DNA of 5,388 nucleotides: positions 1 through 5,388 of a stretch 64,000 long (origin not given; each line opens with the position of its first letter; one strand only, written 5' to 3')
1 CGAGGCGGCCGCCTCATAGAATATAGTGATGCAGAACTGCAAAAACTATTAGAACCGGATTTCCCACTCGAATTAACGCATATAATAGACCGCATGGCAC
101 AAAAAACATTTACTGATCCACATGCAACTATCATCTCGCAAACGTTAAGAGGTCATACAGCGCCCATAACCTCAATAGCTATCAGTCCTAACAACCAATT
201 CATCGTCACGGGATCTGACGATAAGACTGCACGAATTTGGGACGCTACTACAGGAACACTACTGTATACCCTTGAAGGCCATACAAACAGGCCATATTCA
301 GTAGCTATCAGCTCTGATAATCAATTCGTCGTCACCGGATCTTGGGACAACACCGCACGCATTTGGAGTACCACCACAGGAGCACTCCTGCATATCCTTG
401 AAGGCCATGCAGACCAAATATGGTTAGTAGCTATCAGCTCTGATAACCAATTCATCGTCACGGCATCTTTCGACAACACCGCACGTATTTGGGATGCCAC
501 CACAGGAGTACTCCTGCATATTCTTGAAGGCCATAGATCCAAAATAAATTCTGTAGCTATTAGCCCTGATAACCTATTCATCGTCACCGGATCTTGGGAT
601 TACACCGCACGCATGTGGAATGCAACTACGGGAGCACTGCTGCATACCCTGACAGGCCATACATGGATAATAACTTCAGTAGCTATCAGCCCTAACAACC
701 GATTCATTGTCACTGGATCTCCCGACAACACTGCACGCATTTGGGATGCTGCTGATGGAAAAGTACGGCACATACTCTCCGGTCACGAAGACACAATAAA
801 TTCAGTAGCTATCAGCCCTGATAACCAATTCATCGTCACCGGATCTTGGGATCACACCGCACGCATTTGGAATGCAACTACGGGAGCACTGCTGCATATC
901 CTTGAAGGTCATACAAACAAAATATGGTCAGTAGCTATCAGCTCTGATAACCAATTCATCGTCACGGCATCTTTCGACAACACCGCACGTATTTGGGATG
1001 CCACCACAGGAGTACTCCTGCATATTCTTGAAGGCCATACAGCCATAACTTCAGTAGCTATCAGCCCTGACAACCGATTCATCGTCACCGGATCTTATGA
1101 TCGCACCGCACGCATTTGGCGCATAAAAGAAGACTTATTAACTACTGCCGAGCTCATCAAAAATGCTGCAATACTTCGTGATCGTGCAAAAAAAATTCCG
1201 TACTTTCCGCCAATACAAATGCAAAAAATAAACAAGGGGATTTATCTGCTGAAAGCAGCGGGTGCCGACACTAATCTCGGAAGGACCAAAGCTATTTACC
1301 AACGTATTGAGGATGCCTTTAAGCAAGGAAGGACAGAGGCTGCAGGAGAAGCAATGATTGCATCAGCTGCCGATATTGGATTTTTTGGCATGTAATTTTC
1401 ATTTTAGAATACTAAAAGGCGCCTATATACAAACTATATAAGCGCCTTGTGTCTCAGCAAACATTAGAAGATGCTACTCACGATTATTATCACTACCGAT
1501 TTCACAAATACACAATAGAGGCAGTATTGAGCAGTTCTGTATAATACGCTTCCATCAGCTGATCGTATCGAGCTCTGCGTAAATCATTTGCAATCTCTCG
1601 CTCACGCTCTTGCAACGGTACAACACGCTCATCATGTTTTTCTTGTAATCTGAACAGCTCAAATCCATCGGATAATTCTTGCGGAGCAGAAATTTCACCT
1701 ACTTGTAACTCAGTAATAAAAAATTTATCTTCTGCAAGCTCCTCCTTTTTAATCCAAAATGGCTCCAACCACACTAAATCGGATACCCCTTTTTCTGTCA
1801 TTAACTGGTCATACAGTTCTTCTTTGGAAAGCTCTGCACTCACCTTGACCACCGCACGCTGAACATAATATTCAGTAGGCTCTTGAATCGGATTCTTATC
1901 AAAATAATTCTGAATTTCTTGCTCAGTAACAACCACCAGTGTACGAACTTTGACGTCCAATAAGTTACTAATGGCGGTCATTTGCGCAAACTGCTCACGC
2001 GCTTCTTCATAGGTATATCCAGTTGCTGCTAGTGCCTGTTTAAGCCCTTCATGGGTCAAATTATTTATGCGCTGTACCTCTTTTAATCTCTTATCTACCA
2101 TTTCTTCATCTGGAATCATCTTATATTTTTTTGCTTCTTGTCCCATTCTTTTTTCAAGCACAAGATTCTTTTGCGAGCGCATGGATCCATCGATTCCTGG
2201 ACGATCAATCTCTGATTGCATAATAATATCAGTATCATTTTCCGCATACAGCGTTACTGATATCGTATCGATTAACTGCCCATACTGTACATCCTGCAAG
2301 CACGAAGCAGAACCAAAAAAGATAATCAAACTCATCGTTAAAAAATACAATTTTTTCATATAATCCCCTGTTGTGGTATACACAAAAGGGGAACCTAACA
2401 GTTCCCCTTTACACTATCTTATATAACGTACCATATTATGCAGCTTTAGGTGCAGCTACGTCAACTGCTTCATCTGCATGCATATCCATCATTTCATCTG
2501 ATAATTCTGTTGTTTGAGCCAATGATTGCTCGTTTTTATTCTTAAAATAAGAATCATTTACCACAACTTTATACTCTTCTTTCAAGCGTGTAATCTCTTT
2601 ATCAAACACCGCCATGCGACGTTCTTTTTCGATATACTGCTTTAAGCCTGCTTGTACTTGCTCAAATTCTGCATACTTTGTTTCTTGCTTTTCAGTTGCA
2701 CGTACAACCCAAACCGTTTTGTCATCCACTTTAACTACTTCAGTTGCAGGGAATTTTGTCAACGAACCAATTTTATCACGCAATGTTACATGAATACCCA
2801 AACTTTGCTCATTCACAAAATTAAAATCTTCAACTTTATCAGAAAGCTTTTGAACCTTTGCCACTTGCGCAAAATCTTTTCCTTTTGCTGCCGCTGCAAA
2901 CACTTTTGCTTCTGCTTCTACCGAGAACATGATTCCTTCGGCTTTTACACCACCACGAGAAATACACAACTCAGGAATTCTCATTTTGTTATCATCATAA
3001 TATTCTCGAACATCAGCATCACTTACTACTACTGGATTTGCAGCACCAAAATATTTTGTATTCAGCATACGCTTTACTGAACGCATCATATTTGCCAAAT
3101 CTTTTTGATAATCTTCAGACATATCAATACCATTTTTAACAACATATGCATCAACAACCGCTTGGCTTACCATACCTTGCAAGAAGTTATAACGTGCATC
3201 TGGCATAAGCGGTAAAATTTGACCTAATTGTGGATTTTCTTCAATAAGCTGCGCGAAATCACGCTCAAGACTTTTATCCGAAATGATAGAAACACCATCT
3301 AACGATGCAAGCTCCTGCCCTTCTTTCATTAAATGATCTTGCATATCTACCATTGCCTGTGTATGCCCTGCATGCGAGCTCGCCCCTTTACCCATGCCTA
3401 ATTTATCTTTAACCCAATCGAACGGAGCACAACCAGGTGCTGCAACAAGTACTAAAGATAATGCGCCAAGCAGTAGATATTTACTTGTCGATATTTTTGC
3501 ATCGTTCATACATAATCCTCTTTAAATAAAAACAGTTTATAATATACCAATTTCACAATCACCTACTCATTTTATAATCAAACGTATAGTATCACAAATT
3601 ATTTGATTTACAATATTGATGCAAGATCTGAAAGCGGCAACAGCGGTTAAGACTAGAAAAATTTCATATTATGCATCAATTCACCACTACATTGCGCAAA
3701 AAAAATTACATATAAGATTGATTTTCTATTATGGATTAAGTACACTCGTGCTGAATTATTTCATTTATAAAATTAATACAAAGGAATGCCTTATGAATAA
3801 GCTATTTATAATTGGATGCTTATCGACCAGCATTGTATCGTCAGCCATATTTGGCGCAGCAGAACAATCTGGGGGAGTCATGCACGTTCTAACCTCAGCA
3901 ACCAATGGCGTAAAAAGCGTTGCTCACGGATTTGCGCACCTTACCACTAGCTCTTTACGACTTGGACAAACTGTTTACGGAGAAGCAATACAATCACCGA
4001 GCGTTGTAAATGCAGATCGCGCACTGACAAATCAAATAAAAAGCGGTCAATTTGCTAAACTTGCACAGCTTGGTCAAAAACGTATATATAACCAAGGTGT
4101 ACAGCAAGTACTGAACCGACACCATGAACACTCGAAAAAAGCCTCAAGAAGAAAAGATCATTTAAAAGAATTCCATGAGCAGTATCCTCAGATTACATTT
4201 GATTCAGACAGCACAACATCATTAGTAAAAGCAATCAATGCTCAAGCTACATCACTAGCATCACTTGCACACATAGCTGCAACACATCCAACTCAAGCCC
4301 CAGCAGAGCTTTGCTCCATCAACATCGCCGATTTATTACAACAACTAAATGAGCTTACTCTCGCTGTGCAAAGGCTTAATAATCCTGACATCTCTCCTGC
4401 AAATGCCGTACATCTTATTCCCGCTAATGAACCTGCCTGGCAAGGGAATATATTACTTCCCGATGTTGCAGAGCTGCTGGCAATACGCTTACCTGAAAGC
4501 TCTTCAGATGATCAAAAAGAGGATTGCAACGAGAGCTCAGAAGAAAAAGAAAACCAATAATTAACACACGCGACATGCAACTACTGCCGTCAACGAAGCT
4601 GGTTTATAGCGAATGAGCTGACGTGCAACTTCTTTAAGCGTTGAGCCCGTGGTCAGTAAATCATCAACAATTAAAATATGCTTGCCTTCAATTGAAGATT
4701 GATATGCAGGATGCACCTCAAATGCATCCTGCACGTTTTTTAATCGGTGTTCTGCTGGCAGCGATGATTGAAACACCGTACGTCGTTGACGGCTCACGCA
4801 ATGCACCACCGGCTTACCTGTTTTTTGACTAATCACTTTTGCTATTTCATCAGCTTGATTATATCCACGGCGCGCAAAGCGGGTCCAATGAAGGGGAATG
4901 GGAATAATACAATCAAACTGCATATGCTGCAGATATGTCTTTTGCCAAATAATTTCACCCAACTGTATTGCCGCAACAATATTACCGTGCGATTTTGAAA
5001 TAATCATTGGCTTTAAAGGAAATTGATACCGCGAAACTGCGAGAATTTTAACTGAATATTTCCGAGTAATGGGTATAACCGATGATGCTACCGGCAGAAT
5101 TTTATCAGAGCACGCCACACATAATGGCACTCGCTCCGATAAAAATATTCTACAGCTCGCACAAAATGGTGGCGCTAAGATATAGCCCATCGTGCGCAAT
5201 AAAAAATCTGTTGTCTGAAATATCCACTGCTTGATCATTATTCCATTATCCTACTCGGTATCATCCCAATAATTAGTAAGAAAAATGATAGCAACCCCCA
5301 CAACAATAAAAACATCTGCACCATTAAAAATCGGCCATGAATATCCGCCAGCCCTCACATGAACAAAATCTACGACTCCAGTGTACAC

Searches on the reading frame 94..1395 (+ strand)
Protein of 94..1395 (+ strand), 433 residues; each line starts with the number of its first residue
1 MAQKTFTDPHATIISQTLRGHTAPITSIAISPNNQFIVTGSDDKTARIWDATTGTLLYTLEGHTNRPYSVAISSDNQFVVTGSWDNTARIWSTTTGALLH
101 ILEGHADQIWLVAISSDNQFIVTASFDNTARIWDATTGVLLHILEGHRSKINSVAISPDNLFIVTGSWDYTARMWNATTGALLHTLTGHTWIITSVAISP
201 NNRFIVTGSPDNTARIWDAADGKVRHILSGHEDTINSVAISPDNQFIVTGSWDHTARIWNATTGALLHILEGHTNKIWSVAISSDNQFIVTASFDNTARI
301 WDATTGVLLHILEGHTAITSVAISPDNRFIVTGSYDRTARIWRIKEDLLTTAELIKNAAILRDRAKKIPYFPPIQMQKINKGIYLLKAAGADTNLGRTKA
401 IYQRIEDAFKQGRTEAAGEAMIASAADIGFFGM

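Call 32: search_protein_families(library=pfam, proteins=[window:94-1395:+], max_evalue=0.001)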
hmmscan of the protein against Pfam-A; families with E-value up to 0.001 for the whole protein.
window:94-1395:+ (433 aa): 47 families (the best 25 are shown)
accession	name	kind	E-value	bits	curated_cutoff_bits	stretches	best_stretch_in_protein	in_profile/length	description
PF00400.38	WD40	-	2.3e-101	328.4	27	8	16-50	5-39/39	WD domain, G-beta repeat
PF25173.1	Beta-prop_WDR3_1st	-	1.3e-72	243.9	154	2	174-344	13-184/184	WDR3 first beta-propeller domain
PF25174.1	Beta-prop_THOC3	-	1.1e-67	228.3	305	2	105-346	1-244/272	THOC3 beta-propeller domain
PF25175.1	Beta-prop_WDR5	-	3.2e-66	224.1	250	2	181-344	1-165/296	WDR5 beta-propeller domain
PF24814.1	WD40_Prp19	-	5.8e-65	219.6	320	3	193-347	9-167/281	Prp19 WD40 domain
PF24817.1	WD40_WDHD1_1st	-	5.9e-62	209.9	109.9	6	187-269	83-165/291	WDHD1 first WD40 domain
PF24105.1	Beta-prop_CAF1B_HIR1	-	1.8e-58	198.8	80.5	4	267-347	123-204/383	CAF1B/HIR1 beta-propeller domain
PF25172.1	Beta-prop_WDR3_2nd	-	7.5e-57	193.2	140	4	183-305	168-290/293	WDR3 second beta-propeller domain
PF24807.1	WD40_CDC20-Fz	-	8.5e-53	180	200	2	20-259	49-292/292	CDC20/Fizzy WD40 domain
PF24805.1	EIF3I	-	4.9e-48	164.4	200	4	227-332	5-110/324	EIF3I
PF25391.1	WD40_Gbeta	-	4.6e-47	161.1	150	3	60-260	139-340/340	G protein beta WD-40 repeat protein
PF24796.1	WDR55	-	6.9e-44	150.5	200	2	16-261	47-293/296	WDR55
PF25168.1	Beta-prop_WDR36-Utp21_2nd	-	9e-42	144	84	5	269-337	235-303/335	WDR36/Utp21 second beta-propeller domain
PF23414.1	Beta-prop_EML_2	-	1.4e-37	130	90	2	153-306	3-156/266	Echinoderm microtubule-associated protein second beta-propeller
PF23869.1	Beta-prop_WDR75_1st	-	5.9e-34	118.1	45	5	72-141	2-71/292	WD repeat-containing protein 75 first beta-propeller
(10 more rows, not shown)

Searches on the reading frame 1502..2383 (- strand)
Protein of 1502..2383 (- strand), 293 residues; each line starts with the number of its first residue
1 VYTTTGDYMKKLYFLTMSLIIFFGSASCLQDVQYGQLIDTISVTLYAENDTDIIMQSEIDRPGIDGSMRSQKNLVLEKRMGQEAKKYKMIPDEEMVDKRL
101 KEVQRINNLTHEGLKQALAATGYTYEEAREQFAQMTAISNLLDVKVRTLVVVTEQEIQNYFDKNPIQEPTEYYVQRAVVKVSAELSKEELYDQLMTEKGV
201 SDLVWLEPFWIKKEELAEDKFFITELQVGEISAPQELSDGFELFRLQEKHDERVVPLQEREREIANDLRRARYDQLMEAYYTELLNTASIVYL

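Call 32: search_protein_families(library=pfam, proteins=[window:1502-2383:-], max_evalue=0.001)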
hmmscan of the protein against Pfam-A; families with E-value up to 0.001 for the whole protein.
window:1502-2383:- (293 aa): 2 families
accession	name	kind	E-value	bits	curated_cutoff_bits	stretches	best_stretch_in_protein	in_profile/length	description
PF09312.16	SurA_N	-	3.1e-07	31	30.8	1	73-139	49-115/118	SurA N-terminal domain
PF13145.12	Rotamase_2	-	1.7e-05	26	27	1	152-259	1-118/121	PPIC-type PPIASE domain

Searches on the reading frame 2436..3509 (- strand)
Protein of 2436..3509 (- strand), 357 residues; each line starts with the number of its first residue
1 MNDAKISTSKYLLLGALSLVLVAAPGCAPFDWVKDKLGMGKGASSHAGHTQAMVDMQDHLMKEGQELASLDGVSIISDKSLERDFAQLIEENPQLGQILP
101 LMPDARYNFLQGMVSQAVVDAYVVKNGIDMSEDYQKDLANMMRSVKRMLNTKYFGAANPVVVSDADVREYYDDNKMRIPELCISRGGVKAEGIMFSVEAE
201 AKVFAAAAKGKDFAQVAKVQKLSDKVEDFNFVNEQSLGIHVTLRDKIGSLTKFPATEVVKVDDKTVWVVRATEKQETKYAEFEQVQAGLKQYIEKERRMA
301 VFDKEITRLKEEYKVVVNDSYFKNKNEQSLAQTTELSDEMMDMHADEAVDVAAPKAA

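Call 32: search_protein_families(library=pfam, proteins=[window:2436-3509:-], max_evalue=0.001)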
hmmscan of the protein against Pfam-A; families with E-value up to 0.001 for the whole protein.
window:2436-3509:- (357 aa): 1 family
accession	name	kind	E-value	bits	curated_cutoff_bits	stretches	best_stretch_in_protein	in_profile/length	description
PF13145.12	Rotamase_2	-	2.1e-06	29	27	1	162-286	1-120/121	PPIC-type PPIASE domain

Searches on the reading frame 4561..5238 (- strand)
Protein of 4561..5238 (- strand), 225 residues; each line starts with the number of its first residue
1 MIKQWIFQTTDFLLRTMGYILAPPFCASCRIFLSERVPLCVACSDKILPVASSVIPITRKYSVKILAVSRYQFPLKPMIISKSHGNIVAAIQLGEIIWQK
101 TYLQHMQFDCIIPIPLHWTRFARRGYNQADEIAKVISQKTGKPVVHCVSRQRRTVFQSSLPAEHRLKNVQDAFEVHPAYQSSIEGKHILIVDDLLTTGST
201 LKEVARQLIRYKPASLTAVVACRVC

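Call 32: search_protein_families(library=pfam, proteins=[window:4561-5238:-], max_evalue=0.001)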
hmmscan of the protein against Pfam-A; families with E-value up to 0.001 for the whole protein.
window:4561-5238:- (225 aa): 1 family
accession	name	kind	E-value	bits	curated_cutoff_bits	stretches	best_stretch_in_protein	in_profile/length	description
PF00156.33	Pribosyltran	-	1.7e-10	40.9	26.3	1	123-222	38-124/158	Phosphoribosyl transferase domain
